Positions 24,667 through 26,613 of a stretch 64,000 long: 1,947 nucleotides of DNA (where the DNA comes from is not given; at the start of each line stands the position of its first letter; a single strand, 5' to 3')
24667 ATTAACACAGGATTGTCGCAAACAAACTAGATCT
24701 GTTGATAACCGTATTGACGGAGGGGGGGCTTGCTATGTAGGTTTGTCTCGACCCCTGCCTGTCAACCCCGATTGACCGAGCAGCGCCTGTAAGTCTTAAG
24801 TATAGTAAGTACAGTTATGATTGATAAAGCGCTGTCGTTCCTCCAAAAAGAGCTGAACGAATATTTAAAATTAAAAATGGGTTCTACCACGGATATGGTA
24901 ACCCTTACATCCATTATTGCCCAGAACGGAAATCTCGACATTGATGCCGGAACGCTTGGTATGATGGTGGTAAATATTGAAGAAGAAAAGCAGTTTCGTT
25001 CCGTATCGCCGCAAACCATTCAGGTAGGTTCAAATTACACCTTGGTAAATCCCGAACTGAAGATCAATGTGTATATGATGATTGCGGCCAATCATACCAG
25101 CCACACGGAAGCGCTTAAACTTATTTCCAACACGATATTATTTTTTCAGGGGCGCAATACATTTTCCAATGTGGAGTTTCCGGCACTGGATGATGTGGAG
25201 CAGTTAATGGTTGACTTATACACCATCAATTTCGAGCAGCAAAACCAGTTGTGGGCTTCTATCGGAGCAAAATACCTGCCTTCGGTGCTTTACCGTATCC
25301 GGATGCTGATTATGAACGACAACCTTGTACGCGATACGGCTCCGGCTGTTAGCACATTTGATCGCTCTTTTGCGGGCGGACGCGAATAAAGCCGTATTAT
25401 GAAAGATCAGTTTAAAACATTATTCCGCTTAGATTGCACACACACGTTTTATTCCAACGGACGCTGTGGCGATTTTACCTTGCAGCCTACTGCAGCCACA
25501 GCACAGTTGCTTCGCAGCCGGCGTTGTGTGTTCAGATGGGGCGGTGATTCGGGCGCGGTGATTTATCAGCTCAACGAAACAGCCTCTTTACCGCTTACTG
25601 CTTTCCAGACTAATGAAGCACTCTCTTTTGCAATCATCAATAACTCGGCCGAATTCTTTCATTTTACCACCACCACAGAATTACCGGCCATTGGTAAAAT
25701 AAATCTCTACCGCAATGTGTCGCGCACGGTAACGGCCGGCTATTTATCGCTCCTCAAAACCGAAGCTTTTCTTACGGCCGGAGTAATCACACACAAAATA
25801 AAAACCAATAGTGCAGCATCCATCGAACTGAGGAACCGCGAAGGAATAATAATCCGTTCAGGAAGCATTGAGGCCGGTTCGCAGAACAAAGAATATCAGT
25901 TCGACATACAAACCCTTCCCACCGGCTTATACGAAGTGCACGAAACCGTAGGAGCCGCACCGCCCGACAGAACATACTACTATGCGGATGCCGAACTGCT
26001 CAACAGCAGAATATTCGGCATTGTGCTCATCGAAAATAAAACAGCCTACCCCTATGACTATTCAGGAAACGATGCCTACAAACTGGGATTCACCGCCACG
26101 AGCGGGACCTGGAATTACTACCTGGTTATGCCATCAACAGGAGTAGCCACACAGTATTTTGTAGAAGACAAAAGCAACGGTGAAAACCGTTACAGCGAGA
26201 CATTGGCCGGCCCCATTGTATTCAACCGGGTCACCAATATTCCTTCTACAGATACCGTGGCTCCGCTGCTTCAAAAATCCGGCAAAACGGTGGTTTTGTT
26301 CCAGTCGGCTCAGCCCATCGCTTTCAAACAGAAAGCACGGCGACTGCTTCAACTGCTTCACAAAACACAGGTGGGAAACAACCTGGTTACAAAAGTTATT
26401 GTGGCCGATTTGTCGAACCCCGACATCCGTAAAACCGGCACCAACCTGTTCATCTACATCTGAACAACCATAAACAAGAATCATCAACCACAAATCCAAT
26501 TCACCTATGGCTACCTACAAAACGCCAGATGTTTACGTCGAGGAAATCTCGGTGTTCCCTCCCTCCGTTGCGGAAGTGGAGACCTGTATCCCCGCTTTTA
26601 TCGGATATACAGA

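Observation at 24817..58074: Complete Bacteroidota-type extracellular contractile injection system (eCIS) locus, about 33 kb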

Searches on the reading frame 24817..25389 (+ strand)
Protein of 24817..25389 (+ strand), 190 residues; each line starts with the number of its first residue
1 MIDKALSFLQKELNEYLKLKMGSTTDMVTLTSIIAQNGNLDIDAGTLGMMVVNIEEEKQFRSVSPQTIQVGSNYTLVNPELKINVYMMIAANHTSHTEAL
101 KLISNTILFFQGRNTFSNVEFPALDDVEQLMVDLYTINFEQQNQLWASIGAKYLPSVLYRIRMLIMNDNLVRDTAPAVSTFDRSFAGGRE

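Call 3: search_protein_families(library=pfam, proteins=[window:24817-25389:+], max_evalue=0.01)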
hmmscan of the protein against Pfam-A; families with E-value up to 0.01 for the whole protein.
window:24817-25389:+ (190 aa): 1 family
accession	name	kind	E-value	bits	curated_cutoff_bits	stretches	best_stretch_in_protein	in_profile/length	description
PF14065.11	Pvc16_N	-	5.7e-29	101.5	27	1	8-179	5-179/180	Pvc16 N-terminal domain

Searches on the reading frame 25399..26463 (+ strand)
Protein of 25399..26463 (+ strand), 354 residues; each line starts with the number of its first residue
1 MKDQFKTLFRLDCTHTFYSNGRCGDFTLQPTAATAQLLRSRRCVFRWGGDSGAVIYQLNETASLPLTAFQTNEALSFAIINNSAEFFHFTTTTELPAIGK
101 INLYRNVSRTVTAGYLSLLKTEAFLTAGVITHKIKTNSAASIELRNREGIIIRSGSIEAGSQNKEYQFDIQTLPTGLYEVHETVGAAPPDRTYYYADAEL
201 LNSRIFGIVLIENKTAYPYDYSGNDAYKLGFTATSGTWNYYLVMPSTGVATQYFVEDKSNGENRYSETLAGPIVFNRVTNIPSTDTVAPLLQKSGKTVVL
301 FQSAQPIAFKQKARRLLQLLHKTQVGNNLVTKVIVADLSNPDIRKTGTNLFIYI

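Call 3: search_protein_families(library=pfam, proteins=[window:25399-26463:+], max_evalue=0.01)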
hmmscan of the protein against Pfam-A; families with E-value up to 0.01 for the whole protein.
window:25399-26463:+ (354 aa): 0 families

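Call 12: search_solved_structures(query=window:25399-26463:+, max_evalue=1)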
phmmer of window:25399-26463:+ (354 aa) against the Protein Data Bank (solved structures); distinct sequences matched with E-value up to 1: 2.
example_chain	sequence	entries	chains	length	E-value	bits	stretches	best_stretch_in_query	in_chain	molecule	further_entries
4lgn_A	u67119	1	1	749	0.009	18.2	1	211-255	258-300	Cellulose-binding, family II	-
3pe7_A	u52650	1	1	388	0.42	12.7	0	225-264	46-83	Oligogalacturonate lyase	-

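Call 31: search_protein_families(library=pfam, proteins=[window:25399-26463:+], max_evalue=10)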
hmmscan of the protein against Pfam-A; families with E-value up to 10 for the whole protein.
window:25399-26463:+ (354 aa): 3 families
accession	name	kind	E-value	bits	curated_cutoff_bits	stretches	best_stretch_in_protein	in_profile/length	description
PF18962.6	Por_Secre_tail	-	0.051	14.3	27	1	136-181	18-61/75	Secretion system C-terminal sorting domain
PF16967.11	TcfC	-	0.07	13.1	29.4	1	146-181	18-49/68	E-set like domain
PF25112.1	zf-AtTam37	-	0.24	12.6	27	1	42-94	20-69/111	AtTam37 zinc finger region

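Call 35: find_homologous_proteins(query=window:25399-26463:+, max_evalue=0.001)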
Query window:25399-26463:+ (354 aa): 6 proteins with E <= 0.001 among 3334 candidates.
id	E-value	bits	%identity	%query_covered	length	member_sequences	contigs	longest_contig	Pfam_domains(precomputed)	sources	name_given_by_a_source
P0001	4.5e-233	790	100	100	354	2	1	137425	-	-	-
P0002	2.8e-206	702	88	100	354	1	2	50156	-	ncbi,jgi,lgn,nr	ncbi:MAG: hypothetical protein MUC87_20495 [Bacteroidia bacterium]|jgi:hypothetical protein|nr:hypot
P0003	2.3e-190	650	81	100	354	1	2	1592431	-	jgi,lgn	jgi:hypothetical protein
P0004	6.1e-173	592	73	100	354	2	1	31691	-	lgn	-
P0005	5.2e-141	487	64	100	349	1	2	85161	-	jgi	jgi:hypothetical protein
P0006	9.6e-140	483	63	100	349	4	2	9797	-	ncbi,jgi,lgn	jgi:hypothetical protein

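Call 37: search_solved_structures(query=A1, max_evalue=10, show_alignments=2)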
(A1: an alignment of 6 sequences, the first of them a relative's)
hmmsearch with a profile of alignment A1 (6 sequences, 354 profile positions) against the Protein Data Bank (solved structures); distinct sequences matched with E-value up to 10: 2.
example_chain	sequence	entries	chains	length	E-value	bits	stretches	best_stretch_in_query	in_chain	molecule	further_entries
4lgn_A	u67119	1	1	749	0.32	13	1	206-254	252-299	Cellulose-binding, family II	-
2vkn_A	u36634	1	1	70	2.7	9.9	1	212-232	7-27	PROTEIN SSU81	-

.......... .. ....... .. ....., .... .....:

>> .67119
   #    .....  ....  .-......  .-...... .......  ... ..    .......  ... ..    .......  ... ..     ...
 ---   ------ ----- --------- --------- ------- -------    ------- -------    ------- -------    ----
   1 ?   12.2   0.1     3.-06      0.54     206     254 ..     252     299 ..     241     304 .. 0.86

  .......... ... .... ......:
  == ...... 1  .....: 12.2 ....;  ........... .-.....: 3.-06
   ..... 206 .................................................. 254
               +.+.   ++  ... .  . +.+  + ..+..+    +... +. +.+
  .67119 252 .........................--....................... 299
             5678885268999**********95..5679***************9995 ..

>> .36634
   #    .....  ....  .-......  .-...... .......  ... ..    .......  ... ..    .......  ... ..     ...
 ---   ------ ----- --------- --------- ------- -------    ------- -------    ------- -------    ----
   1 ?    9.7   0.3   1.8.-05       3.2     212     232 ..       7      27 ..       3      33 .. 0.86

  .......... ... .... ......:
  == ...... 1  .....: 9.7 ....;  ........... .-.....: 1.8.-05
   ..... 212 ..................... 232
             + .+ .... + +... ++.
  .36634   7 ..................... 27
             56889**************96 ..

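Call 45: predict_structure(alignment_id=A1)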
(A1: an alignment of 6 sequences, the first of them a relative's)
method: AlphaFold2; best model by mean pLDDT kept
length: 354 residues; sequences in the alignment: 6
mean_pLDDT: 48.8   pTM: 0.36
mean pLDDT of the five models: 48.8, 46.7, 43.7, 42.6, 42.0
residues with pLDDT >= 90: 8; 70-90: 58; 50-70: 82; < 50: 206
segments of 3 or more residues with pLDDT < 50: 1-120, 201-234, 249-251, 260-270, 309-316, 323-325, 328-354
pLDDT, mean of each block of 10 residues (from residue 1): 23 29 31 41 32 29 26 22 23 34 40 34 63 84 84 86 78 74 87 70 35 26 32 51 55 52 42 66 66 64 58 46 49 45 34 35
secondary structure, 60 per line:
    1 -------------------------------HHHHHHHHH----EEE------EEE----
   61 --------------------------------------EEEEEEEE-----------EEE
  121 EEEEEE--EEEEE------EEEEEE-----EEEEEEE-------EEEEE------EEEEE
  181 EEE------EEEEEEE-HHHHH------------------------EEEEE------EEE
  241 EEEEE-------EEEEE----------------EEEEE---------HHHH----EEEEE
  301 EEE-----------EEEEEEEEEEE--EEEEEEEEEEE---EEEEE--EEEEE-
elements in order: H32-40 E45-47 E54-56 E99-106 E118-126 E129-133 E140-145 E151-157 E165-169 E176-183 E190-196 H198-202 E227-231 E238-245 E253-257 E274-278 H288-291 E296-303 E315-325 E328-338 E342-346 E349-353

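Call 51: fold_search(model_id=the predicted structure, library=pdb)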
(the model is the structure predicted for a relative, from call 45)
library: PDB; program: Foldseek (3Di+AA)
matches with E <= 10: 1848; with E <= 0.001: 3
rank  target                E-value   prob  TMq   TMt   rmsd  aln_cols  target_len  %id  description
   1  3vg9_B                6.0e-04  0.84  0.15  0.21  15.9       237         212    9  Crystal structure of human adenosine A2A receptor with an allosteric inverse-agonist antibody at 2.7 A resolution (released 2012-02-01)
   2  5vz1_A                6.4e-04  0.87  0.15  0.23  17.0       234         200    9  Crystal structure of the Apo Antibody fragment (Fab) raised against C-terminal domain of Ebola nucleoprotein (EBOV, TA (released 2018-06-27)
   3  8g2m_L                8.8e-04  0.91  0.16  0.25  16.8       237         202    9  The tumor activated anti-CTLA-4 monoclonal antibody XTX101 demonstrates tumor-growth inhibition and tumor-selective ph (released 2024-02-14)
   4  8djg_B                1.2e-03  0.90  0.16  0.25  16.8       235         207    9  ADGRL3-lectin domain in complex with an activating synthetic antibody fragment (released 2023-02-15)
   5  5bk1_L                1.2e-03  0.90  0.16  0.25  16.9       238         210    9  Crystal structure of maltose binding protein in complex with an endosteric synthetic antibody (released 2018-01-17)
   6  8g4p_D                1.2e-03  0.77  0.14  0.21  16.9       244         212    9  Crystal structure of the peanut allergen Ara h 2 bound by two neutralizing antibodies 13T1 and 13T5 (released 2023-12-20)
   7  3dvg_A                1.2e-03  0.94  0.17  0.25  16.6       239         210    9  Crystal structure of K63-specific fab Apu.3A8 bound to K63-linked di-ubiquitin (released 2008-09-30)
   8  8t7f_G                1.2e-03  0.91  0.16  0.24  16.7       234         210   10  Structure of the S1 variant of Fab F1 (released 2023-11-22)
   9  7rth_A                1.2e-03  0.84  0.15  0.23  17.2       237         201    8  Crystal structure of an anti-lysozyme nanobody in complex with an anti-nanobody Fab "NabFab" (released 2021-09-01)
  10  5uel_L                1.3e-03  0.77  0.14  0.21  17.2       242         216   10  Crystal structure of 354NC102 Fab (released 2017-02-01)
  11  8j7e_B                1.3e-03  0.75  0.15  0.21  17.0       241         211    9  Crystal structure of BRIL in complex with 1b3 Fab (released 2023-09-06)
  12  4uta_M                1.5e-03  0.75  0.14  0.20  16.7       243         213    8  Crystal structure of dengue 2 virus envelope glycoprotein in complex with the Fab fragment of the broadly neutralizing (released 2015-01-28)
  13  8tjt_B                1.9e-03  0.72  0.15  0.21  17.6       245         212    8  The Fab fragment of an anti-glucagon receptor (GCGR) antibody (released 2024-02-14)
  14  7u8j_L                1.9e-03  0.66  0.15  0.21  17.4       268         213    8  Crystal structure of chimeric hemagglutinin cH4/3 in complex with broad protective antibody 31.a.83 (released 2022-06-08)
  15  8zdo_a                1.9e-03  0.66  0.15  0.17  17.7       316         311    7  Cryo-EM structure of Mycobacteriophage Douge baseplate (gp13, gp17, gp23, gp16, gp18 and gp20) (released 2025-06-25)
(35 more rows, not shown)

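Call 62: search_protein_families(library=ncbifam, proteins=[window:25399-26463:+], max_evalue=0.01)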
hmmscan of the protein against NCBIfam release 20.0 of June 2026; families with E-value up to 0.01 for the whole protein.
window:25399-26463:+ (354 aa): 0 families

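Call 84: search_protein_families(library=phrogs, proteins=[window:25399-26463:+], max_evalue=0.01)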
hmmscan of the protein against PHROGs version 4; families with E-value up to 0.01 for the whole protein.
window:25399-26463:+ (354 aa): 0 families

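Call 90: search_protein_families(library=padloc, proteins=[window:25399-26463:+], max_evalue=0.001)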
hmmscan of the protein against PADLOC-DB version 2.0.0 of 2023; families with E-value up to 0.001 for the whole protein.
window:25399-26463:+ (354 aa): 0 families
